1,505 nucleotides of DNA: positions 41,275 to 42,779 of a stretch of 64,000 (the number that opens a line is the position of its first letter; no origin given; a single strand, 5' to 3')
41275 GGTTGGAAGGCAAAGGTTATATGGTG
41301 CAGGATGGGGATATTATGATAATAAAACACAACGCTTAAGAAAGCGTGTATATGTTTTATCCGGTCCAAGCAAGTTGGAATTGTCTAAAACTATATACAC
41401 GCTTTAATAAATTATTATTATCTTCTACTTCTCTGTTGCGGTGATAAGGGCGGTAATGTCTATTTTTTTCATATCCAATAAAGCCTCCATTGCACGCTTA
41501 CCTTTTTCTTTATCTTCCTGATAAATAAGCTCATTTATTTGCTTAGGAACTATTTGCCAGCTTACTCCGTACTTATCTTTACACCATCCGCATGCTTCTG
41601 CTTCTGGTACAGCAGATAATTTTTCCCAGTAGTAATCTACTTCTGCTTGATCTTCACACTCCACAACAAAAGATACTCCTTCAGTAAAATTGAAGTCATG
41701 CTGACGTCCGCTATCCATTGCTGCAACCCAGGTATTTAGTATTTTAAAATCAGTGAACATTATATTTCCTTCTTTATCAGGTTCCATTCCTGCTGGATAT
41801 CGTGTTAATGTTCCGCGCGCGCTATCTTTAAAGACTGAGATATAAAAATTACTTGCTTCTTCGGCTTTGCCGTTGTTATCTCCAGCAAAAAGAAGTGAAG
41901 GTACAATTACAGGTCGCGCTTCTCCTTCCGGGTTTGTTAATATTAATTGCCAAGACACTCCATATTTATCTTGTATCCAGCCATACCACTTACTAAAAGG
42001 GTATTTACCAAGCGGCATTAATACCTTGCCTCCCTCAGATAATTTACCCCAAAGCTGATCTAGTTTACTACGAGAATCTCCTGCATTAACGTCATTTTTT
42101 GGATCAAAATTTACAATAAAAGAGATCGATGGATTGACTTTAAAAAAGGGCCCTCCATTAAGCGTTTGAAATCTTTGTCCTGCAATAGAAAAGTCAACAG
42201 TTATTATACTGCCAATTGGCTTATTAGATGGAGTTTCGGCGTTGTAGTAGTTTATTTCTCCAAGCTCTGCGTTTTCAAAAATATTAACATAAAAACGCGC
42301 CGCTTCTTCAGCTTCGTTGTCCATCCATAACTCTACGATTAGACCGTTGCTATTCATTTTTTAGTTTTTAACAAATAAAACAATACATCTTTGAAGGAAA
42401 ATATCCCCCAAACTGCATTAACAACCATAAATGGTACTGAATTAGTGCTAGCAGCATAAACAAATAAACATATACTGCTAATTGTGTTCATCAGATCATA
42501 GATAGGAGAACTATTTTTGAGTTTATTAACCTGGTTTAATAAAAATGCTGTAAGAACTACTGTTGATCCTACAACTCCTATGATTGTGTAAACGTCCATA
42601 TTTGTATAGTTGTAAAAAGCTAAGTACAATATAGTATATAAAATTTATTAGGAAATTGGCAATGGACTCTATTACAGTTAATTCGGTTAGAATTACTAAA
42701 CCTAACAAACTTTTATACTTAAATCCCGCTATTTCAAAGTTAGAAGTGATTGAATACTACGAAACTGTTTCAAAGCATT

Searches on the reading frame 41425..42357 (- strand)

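Call 3: search_protein_families(library=pfam, proteins=[window:41425-42357:-], max_evalue=0.01)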
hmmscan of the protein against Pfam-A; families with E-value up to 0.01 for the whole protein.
window:41425-42357:- (310 aa): 2 families
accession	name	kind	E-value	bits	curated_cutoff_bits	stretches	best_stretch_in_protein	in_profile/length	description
PF06983.19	3-dmu-9_3-mt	-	1.5e-70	235.5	24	2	151-270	3-116/116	3-demethylubiquinone-9 3-methyltransferase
PF00903.31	Glyoxalase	-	0.0014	19.4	20.6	0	94-138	76-121/121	Glyoxalase/Bleomycin resistance protein/Dioxygenase superfamily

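Call 4: search_protein_families(library=ncbifam, proteins=[window:41425-42357:-], max_evalue=0.01)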
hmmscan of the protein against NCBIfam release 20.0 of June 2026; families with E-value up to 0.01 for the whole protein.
window:41425-42357:- (310 aa): 0 families

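Call 48: search_protein_families(library=padloc, proteins=[window:41425-42357:-], max_evalue=0.001)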
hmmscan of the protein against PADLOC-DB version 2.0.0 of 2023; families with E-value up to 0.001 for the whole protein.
window:41425-42357:- (310 aa): 0 families

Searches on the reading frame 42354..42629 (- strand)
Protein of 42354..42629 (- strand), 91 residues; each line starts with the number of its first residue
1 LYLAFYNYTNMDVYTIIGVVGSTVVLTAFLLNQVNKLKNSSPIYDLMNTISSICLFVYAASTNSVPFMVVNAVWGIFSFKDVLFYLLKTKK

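Call 3: search_protein_families(library=pfam, proteins=[window:42354-42629:-], max_evalue=0.01)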
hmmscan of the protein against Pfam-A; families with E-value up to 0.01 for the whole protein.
window:42354-42629:- (91 aa): 0 families

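Call 4: search_protein_families(library=ncbifam, proteins=[window:42354-42629:-], max_evalue=0.01)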
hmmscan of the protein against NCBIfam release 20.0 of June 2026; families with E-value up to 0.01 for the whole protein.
window:42354-42629:- (91 aa): 1 family
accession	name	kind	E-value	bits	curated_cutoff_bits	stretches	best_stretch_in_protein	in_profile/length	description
NF047864.1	CBU_0592_membra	subfamily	3.7e-11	42.8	25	1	14-78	2-66/72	CBU_0592 family membrane protein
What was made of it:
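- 42354..42629 (-): CBU_0592-family small membrane protein, transcribed divergently from PolDom. It is a recurrent neighbour; no functional link is shown. NF047864, 42.8 bits (call 4).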

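Call 48: search_protein_families(library=padloc, proteins=[window:42354-42629:-], max_evalue=0.001)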
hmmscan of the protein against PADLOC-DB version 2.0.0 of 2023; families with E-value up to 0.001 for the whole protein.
window:42354-42629:- (91 aa): 0 families
